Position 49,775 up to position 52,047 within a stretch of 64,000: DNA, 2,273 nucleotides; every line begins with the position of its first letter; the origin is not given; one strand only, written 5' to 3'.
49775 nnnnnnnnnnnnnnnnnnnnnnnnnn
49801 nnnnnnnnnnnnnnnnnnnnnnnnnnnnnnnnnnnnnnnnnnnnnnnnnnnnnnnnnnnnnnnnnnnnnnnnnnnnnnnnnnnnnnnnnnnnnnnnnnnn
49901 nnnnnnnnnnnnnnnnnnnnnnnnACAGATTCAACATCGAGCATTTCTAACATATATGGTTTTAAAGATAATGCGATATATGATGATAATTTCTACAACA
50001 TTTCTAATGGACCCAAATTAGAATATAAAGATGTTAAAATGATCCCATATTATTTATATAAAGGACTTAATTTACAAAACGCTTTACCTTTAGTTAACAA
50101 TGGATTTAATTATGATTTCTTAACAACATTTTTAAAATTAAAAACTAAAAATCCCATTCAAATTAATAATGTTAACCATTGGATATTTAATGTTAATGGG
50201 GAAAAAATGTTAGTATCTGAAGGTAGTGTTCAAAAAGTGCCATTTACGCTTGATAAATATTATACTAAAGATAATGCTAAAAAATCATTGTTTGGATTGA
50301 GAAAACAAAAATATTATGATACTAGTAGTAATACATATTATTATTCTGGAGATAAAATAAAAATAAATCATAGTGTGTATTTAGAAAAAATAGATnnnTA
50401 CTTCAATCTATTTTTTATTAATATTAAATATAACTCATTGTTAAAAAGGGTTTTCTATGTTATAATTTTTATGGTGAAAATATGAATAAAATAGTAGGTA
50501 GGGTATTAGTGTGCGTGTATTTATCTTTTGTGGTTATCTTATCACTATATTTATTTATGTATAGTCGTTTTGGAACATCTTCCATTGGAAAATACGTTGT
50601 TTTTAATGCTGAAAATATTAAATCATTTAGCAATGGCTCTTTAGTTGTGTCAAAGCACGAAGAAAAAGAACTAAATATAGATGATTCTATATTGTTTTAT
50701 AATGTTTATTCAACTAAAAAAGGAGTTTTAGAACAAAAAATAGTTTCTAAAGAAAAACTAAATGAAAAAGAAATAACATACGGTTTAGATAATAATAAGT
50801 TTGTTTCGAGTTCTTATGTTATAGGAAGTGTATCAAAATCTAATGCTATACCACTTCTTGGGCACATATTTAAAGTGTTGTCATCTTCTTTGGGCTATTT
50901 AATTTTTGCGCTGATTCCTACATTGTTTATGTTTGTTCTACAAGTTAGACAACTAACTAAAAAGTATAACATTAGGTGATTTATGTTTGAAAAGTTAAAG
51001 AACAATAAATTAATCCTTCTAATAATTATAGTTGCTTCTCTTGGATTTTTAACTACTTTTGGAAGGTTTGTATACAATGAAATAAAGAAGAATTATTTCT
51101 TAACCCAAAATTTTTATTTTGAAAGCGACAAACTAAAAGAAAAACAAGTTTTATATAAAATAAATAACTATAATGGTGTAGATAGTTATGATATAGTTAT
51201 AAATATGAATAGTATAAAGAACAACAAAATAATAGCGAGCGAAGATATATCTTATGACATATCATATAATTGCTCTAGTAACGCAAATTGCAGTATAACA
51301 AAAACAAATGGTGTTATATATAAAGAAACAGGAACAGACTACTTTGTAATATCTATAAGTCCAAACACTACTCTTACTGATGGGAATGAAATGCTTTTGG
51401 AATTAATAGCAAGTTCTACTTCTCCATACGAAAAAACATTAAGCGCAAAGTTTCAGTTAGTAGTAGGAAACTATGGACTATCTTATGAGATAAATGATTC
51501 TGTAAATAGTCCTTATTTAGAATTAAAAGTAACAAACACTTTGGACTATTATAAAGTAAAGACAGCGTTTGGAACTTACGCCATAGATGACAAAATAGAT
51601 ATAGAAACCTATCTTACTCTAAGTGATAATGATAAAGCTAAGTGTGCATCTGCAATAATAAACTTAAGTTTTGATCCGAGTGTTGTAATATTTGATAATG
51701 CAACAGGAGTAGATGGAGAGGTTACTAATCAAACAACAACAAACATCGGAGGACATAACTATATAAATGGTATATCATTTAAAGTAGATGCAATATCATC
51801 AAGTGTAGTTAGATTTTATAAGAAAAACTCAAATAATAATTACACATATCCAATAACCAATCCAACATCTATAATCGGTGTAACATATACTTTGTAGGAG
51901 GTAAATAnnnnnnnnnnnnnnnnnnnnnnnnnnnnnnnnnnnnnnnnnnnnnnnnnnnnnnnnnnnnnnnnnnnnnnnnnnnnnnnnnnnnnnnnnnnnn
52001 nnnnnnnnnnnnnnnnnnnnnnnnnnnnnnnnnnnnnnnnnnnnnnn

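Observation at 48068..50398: Secreted protein combining a TasA-class signal, an FN3-like module and a Hint/bacterial-intein-like domain followed by an unknown C-terminal module (polymorphic-toxin-like architecture)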

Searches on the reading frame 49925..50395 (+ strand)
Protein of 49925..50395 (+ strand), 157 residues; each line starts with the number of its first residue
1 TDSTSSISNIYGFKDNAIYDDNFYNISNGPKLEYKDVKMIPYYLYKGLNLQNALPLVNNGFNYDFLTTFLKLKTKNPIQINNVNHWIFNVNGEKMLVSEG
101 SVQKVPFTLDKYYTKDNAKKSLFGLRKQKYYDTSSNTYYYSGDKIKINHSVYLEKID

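Call 32: search_solved_structures(query=A3, max_evalue=10, show_alignments=2)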
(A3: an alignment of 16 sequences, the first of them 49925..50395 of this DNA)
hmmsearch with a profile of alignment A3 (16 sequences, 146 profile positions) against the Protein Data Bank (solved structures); distinct sequences matched with E-value up to 10: 2.
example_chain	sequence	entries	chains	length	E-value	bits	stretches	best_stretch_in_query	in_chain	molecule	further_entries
3ul3_B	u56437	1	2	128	0.059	16.7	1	30-111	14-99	Thioredoxin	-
4o32_A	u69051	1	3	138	0.071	16.4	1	30-111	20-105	Thioredoxin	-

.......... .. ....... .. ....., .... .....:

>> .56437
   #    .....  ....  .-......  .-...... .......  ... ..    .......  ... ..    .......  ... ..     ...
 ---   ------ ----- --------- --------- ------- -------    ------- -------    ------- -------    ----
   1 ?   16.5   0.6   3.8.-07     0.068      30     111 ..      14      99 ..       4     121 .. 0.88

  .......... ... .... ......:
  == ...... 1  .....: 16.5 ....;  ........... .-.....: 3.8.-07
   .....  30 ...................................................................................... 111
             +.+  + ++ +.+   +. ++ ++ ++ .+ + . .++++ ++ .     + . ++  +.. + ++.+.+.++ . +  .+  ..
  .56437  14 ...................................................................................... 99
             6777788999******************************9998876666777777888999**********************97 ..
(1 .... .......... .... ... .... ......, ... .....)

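Call 33: search_protein_families(library=pfam, alignment_id=A3, max_evalue=1)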
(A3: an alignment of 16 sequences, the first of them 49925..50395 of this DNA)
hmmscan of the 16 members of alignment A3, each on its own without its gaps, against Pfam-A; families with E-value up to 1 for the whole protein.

A. member 1, window:49925-50395:+ (157 aa): 0 families

B. families by the number of members that match (of 16 scanned): 9 families
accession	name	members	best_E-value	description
PF20446.3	ABC_N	2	0.00026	ATPase of the ABC class N-terminal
PF03113.19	RSV_NS2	1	0.018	Respiratory synctial virus non-structural protein NS2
PF09479.16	Flg_new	1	0.019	Listeria-Bacteroides repeat domain (List_Bact_rpt)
PF17048.11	Ceramidse_alk_C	1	0.02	Neutral/alkaline non-lysosomal ceramidase, C-terminal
PF21696.3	TECR_N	1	0.025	TECR, ubiquitin-like domain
PF16723.11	DUF5065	1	0.084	Domain of unknown function (DUF5065)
PF06485.17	Tab2-like_N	1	0.13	RNA-binding protein Tab2/Atab2 N terminal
PF21471.3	Reelin_subrepeat-B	1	0.15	Reelin subrepeat B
PF00575.29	S1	1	0.23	S1 RNA binding domain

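Call 37: predict_structure(alignment_id=A3)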
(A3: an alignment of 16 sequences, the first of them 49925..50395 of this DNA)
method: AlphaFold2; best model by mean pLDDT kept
length: 157 residues; sequences in the alignment: 16
mean_pLDDT: 76.8   pTM: 0.56
mean pLDDT of the five models: 76.8, 75.6, 75.5, 75.5, 74.3
residues with pLDDT >= 90: 49; 70-90: 63; 50-70: 36; < 50: 9
segments of 3 or more residues with pLDDT < 50: 1-3, 117-121
pLDDT, mean of each block of 10 residues (from residue 1): 51 65 75 79 74 67 72 82 94 94 87 52 69 89 93 90
secondary structure, 60 per line:
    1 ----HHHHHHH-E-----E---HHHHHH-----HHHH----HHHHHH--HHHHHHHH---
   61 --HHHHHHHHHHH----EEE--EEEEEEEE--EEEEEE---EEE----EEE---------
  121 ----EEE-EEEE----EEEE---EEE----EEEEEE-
elements in order: H5-11 H23-28 H34-37 H42-47 H50-57 H63-73 E78-80 E83-90 E93-98 E102-104 E109-111 E125-127 E129-132 E137-140 E144-146 E151-156

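Call 63: fold_search(model_id=the predicted structure, library=pdb)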
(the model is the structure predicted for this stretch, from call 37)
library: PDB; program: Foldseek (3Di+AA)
matches with E <= 10: 159; with E <= 0.001: 0
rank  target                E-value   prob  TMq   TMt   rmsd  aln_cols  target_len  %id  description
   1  2y5p_A                3.4e-01  0.12  0.16  0.25   8.7        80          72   14  B-repeat of Listeria monocytogenes InlB (internalin B) (released 2011-02-23)
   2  8a6t_A                4.6e-01  0.44  0.24  0.08  10.1        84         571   13  Cryo-EM structure of the electron bifurcating Fe-Fe hydrogenase HydABC complex from Thermoanaerobacter kivui in the re (released 2023-02-15)
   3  2y5p_C                4.6e-01  0.21  0.20  0.33   7.8        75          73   15  B-repeat of Listeria monocytogenes InlB (internalin B) (released 2011-02-23)
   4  8d4s_B                6.2e-01  0.08  0.15  0.23  12.3       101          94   14  Crystal Structure of Cathepsin G Inhibited by Eap1 from S. aureus (released 2022-12-21)
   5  7nms                  1.0e+00  0.08  0.17  0.09  14.1       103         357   16  InlB392_T332E: T332E variant of Listeria monocytogenes InlB (internalin B) residues 36-392 (released 2022-01-26)
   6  4y5o_B                1.0e+00  0.06  0.14  0.20  14.8       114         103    9  CCM2 HHD in complex with MEKK3 NPB1 (released 2015-07-01)
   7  3pz8_H                1.1e+00  0.05  0.15  0.22  11.2        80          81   11  Crystal structure of Dvl1-DIX(Y17D) mutant (released 2010-12-29)
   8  8iuf_1A               1.2e+00  0.20  0.27  0.13  14.8       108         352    6  Cryo-EM structure of Euglena gracilis super-complex I+III2+IV, composite (released 2024-02-28)
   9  2y5p_D                1.2e+00  0.10  0.19  0.31   7.7        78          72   18  B-repeat of Listeria monocytogenes InlB (internalin B) (released 2011-02-23)
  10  9qr4_C                1.2e+00  0.10  0.21  0.11  13.2        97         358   13  InlB392_T336Y: T336Y variant of Listeria monocytogenes InlB (internalin B) residues 36-392 (released 2025-12-03)
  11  2d5g_B                1.4e+00  0.08  0.18  0.29   7.2       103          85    9  Structure of ubiquitin fold protein R767E mutant (released 2006-11-01)
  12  8tyx_A                1.5e+00  0.11  0.20  0.32   8.2        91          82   14  Structure of a bacterial Ubl-deubiquitinase complex (form 1) (released 2024-06-12)
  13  2c60                  1.7e+00  0.08  0.17  0.25  12.6        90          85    9  crystal structure of human mitogen-activated protein kinase kinase kinase 3 isoform 2 phox domain at 1.25 A resolution (released 2005-11-29)
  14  1fiq_A                1.7e+00  0.07  0.15  0.15  12.1        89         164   15  CRYSTAL STRUCTURE OF XANTHINE OXIDASE FROM BOVINE MILK (released 2000-10-04)
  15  4zxn                  1.7e+00  0.03  0.10  0.06  11.6        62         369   11  Crystal structure of rat coronavirus strain New-Jersey Hemagglutinin-Esterase (released 2016-05-11)
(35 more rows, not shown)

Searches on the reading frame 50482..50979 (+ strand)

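Call 3: search_protein_families(library=pfam, proteins=[window:50482-50979:+], max_evalue=0.1)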
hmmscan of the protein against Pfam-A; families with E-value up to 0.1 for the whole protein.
window:50482-50979:+ (165 aa): 0 families

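Call 4: search_protein_families(library=ncbifam, proteins=[window:50482-50979:+], max_evalue=0.1)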
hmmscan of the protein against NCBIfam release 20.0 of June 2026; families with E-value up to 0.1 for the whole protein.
window:50482-50979:+ (165 aa): 2 families
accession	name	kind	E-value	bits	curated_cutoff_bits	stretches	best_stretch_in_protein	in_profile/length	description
NF046067.1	SigPepSipWBacil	equivalog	0.0071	15.9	190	1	49-160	52-167/189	signal peptidase I SipW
NF005725.0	PRK07539.1-5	equivalog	0.05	13.3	220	1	26-67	81-122/174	NADH-quinone oxidoreductase subunit NuoE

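Call 62: search_protein_families(library=padloc, proteins=[window:50482-50979:+], max_evalue=0.01)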
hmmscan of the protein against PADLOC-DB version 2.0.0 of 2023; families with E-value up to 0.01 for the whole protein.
window:50482-50979:+ (165 aa): 0 families

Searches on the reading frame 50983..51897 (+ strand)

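Call 3: search_protein_families(library=pfam, proteins=[window:50983-51897:+], max_evalue=0.1)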
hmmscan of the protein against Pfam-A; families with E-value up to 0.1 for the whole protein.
window:50983-51897:+ (304 aa): 1 family
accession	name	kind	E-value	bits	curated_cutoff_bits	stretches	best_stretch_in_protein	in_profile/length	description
PF19190.6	BACON_2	-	0.093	13.1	25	1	69-128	9-66/94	Viral BACON domain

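Call 4: search_protein_families(library=ncbifam, proteins=[window:50983-51897:+], max_evalue=0.1)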
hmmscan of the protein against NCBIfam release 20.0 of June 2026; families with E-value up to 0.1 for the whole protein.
window:50983-51897:+ (304 aa): 0 families

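Call 62: search_protein_families(library=padloc, proteins=[window:50983-51897:+], max_evalue=0.01)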
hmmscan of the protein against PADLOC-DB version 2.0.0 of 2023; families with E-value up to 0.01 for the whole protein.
window:50983-51897:+ (304 aa): 0 families
